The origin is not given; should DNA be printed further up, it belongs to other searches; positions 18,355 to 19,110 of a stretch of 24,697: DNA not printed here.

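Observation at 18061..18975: Tandem pair of VirB2/TrbC-like small pilin-type proteins with a duplicated leader sequence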

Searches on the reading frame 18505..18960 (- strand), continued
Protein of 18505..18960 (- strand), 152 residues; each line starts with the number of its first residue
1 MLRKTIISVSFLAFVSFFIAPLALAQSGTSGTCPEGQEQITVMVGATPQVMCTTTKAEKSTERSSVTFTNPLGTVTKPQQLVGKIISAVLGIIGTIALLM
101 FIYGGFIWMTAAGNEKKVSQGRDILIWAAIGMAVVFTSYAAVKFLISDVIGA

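Call 37: search_protein_families(library=pfam, alignment_id=A2, max_evalue=0.00001)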
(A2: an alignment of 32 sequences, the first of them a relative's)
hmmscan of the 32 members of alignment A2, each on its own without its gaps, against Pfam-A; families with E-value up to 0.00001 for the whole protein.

A. member 1, L004:1855-5679:+ (1275 aa): 3 families
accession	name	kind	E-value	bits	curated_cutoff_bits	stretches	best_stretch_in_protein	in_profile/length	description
PF13385.13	Laminin_G_3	-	1.5e-22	80.8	27.6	2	1129-1265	12-151/151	Concanavalin A-like lectin/glucanases superfamily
PF00932.25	LTD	-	3.7e-14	53.5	34.3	1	664-755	3-84/109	Lamin Tail Domain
PF05708.18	Peptidase_C92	-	1.9e-09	38.2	27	1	60-178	20-136/166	Permuted papain-like amidase enzyme, YaeF/YiiX, C92 family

B. families by the number of members that match (of 32 scanned): 61 families (the first 25 are shown)
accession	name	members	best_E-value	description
PF01145.31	Band_7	2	2.9e-20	SPFH domain / Band 7 family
PF00753.33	Lactamase_B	2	9.5e-13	Metallo-beta-lactamase superfamily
PF12706.13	Lactamase_B_2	2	1.1e-08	Beta-lactamase superfamily domain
PF00012.26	HSP70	1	7e-260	Hsp70 protein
PF01326.24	PPDK_N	1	1.5e-128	Pyruvate phosphate dikinase, AMP/ATP-binding domain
PF11369.13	DUF3160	1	2.1e-124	Protein of unknown function (DUF3160)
PF01406.26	tRNA-synt_1e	1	2.5e-93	tRNA synthetases class I (C) catalytic domain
PF01458.23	SUFBD_core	1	5e-78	SUF system FeS cluster assembly, SufBD core domain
PF09587.15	PGA_cap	1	3.2e-73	Bacterial capsule synthesis protein PGA_cap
PF00496.27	SBP_bac_5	1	1.9e-71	Bacterial extracellular solute-binding proteins, family 5 Middle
PF00579.31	tRNA-synt_1b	1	5.4e-68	tRNA synthetases class I (W and Y)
PF02896.24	PEP-utilizers_C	1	2.2e-57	PEP-utilising enzyme, PEP-binding domain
PF01545.26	Cation_efflux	1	2.4e-44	Cation efflux family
PF22505.1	RNase_J_b_CASP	1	5.6e-43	Ribonuclease J, beta-CASP domain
PF13177.12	DNA_pol3_delta2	1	8.8e-43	DNA polymerase III, delta subunit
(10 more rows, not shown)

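Call 77: search_protein_families(library=pfam, proteins=[L030:218-1507:+, L015:7666-8346:+, L016:7745-8449:+, L013:4311-5423:+, L013:5445-6362:+, L007:7951-9051:+, L022:2553-3221:+, L029:7516-8469:+, L066:7784-8545:+], max_evalue=0.05)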
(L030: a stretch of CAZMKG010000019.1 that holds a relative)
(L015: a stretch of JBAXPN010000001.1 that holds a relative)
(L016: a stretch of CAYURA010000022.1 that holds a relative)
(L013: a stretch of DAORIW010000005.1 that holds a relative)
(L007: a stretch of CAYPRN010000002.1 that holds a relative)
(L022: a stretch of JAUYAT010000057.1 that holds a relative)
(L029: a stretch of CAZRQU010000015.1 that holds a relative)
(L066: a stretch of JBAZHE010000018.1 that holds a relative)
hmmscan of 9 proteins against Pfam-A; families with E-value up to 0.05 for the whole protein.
L030:218-1507:+ (430 aa): 0 families

L015:7666-8346:+ (227 aa): 1 family
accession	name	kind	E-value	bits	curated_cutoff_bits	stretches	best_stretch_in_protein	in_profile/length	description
PF12205.13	GIT1_C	-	0.014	16.1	25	1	138-203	14-75/110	G protein-coupled receptor kinase-interacting protein 1 C term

L016:7745-8449:+ (235 aa): 0 families

L013:4311-5423:+ (371 aa): 0 families

L013:5445-6362:+ (306 aa): 2 families
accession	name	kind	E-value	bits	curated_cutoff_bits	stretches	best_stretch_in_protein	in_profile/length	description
PF12650.12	DUF3784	-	0.0031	18.1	28.1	0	90-130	1-41/94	Domain of unknown function (DUF3784)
PF13567.11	DUF4131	-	0.0055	16.9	31.6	1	60-121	5-66/165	Domain of unknown function (DUF4131)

L007:7951-9051:+ (367 aa): 2 families
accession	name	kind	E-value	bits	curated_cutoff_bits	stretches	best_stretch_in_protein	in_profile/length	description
PF01145.31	Band_7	-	2.5e-08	34.6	23.6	1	28-277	2-169/176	SPFH domain / Band 7 family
PF04821.19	TIMELESS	-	0.033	13.9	25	0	278-355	153-230/271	Timeless protein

L022:2553-3221:+ (223 aa): 0 families

L029:7516-8469:+ (318 aa): 0 families

L066:7784-8545:+ (254 aa): 2 families
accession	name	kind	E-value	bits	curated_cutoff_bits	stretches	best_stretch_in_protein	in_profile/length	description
PF03232.19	COQ7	-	0.045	13.8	23.5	0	207-249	40-82/169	Ubiquinone biosynthesis protein COQ7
PF08895.16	DUF1840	-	0.046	14.4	25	0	102-154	21-71/108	Domain of unknown function (DUF1840)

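Call 83: search_protein_families(library=pfam, proteins=[P0038, P0041, P0055, P0067, P0078, P0101, P0032, P0005], max_evalue=0.01)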
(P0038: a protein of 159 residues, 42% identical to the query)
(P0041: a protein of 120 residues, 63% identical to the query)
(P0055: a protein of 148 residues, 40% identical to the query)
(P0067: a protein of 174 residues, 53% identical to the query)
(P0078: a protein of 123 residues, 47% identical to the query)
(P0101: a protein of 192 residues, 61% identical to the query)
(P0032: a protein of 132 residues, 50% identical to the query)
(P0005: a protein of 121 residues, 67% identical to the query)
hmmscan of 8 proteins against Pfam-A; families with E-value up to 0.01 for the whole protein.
P0038 (159 aa): 2 families
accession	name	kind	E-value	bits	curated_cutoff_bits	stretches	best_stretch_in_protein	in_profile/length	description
PF18895.5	T4SS_pilin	-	4.2e-12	46.4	26.6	1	81-151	2-71/71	Type IV secretion system pilin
PF04956.18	TrbC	-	1e-06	29.3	27.9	1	82-150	35-97/98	TrbC/VIRB2 pilin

P0041 (120 aa): 3 families
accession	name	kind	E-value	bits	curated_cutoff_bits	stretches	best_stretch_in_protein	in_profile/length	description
PF18895.5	T4SS_pilin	-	2.7e-12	47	26.6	1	44-114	2-71/71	Type IV secretion system pilin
PF04956.18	TrbC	-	8.9e-09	35.9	27.9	1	1-113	1-97/98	TrbC/VIRB2 pilin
PF19607.4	DUF6112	-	0.0069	16.6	25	1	41-104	10-70/88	Family of unknown function (DUF6112)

P0055 (148 aa): 2 families
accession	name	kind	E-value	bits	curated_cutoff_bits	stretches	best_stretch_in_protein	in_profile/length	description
PF18895.5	T4SS_pilin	-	3.6e-12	46.6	26.6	1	70-140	2-71/71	Type IV secretion system pilin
PF04956.18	TrbC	-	3e-06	27.8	27.9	1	71-139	35-97/98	TrbC/VIRB2 pilin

P0067 (174 aa): 2 families
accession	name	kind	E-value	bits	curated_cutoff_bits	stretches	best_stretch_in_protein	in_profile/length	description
PF18895.5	T4SS_pilin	-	4.7e-13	49.5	26.6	1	47-113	6-71/71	Type IV secretion system pilin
PF04956.18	TrbC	-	7.7e-08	32.9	27.9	1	4-112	7-97/98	TrbC/VIRB2 pilin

P0078 (123 aa): 3 families
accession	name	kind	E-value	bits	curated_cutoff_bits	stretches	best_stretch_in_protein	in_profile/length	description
PF18895.5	T4SS_pilin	-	2.8e-14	53.4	26.6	1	46-115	3-71/71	Type IV secretion system pilin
PF04956.18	TrbC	-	6e-06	26.8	27.9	1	6-114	12-97/98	TrbC/VIRB2 pilin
PF04746.17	DUF575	-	0.0043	17.7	25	1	48-91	5-48/101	Protein of unknown function (DUF575)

P0101 (192 aa): 4 families
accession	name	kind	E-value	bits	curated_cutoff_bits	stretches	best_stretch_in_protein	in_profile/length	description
PF18895.5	T4SS_pilin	-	5.6e-12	46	26.6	1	70-139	3-71/71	Type IV secretion system pilin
PF04956.18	TrbC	-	8.4e-06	26.4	27.9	1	24-138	6-97/98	TrbC/VIRB2 pilin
PF01757.29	Acyl_transf_3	-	0.004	16.7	31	1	18-137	143-233/326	Acyltransferase domain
PF01578.25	Cytochrom_C_asm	-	0.0084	16.2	29.9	1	92-143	163-211/212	Cytochrome C assembly protein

P0032 (132 aa): 1 family
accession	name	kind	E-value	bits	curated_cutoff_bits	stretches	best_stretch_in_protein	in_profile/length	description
PF18895.5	T4SS_pilin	-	6.2e-11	42.7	26.6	1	58-125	5-71/71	Type IV secretion system pilin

P0005 (121 aa): 2 families
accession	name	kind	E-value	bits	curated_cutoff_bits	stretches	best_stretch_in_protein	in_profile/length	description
PF18895.5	T4SS_pilin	-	2.7e-11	43.8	26.6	1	44-106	2-63/71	Type IV secretion system pilin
PF01578.25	Cytochrom_C_asm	-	0.005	16.9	29.9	1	67-114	163-207/212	Cytochrome C assembly protein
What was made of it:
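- Three pass its cut-off: P0041 and P0067 over nearly the whole model, P0038 over its C-terminal two-thirds (call 83).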

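Call 84: find_encoding_contigs(protein=P0001, flank=1000, max_places=6)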
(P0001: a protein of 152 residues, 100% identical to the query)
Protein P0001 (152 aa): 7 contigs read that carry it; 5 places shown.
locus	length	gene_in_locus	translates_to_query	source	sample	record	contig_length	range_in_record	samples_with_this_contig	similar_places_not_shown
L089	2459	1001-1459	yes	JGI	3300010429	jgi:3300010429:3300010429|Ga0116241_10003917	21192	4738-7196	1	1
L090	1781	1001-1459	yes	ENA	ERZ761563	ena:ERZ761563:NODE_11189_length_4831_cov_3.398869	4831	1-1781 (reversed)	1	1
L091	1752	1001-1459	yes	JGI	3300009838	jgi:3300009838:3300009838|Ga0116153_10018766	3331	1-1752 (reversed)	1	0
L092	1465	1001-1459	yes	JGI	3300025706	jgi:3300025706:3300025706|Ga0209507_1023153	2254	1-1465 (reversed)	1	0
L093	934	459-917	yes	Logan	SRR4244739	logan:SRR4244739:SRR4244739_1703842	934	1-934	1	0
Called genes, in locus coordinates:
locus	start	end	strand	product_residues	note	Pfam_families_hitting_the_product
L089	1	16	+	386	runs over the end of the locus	PF01145:Band_7 (weak)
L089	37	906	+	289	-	-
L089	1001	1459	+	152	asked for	PF18895:T4SS_pilin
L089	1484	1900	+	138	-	PF18895:T4SS_pilin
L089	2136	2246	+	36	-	-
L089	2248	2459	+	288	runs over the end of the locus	PF01149:Fapy_DNA_glyco, PF06831:H2TH, PF06827:zf-FPG_IleRS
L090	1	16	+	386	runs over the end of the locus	PF01145:Band_7 (weak)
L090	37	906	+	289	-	-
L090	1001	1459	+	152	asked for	PF18895:T4SS_pilin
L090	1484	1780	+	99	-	?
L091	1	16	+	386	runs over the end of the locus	PF01145:Band_7 (weak)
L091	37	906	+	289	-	-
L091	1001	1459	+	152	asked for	PF18895:T4SS_pilin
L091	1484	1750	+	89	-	?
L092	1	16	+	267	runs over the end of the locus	?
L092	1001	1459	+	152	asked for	PF18895:T4SS_pilin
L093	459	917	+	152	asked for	PF18895:T4SS_pilin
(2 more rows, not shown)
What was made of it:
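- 18502..18960 (-): Pilin-like gene A (152 aa plus stop). Signal peptide is aa 1-25 (nt 18886-18960). Variable Cys-containing segment is aa 26-67 (18760-18885). Conserved hairpin core is aa 68-152 (18505-18759), with loop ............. at 18592-18630. Identical protein P0001 found in 5 assemblies (call 84).
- The sequence was recovered in five assemblies (call 84).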
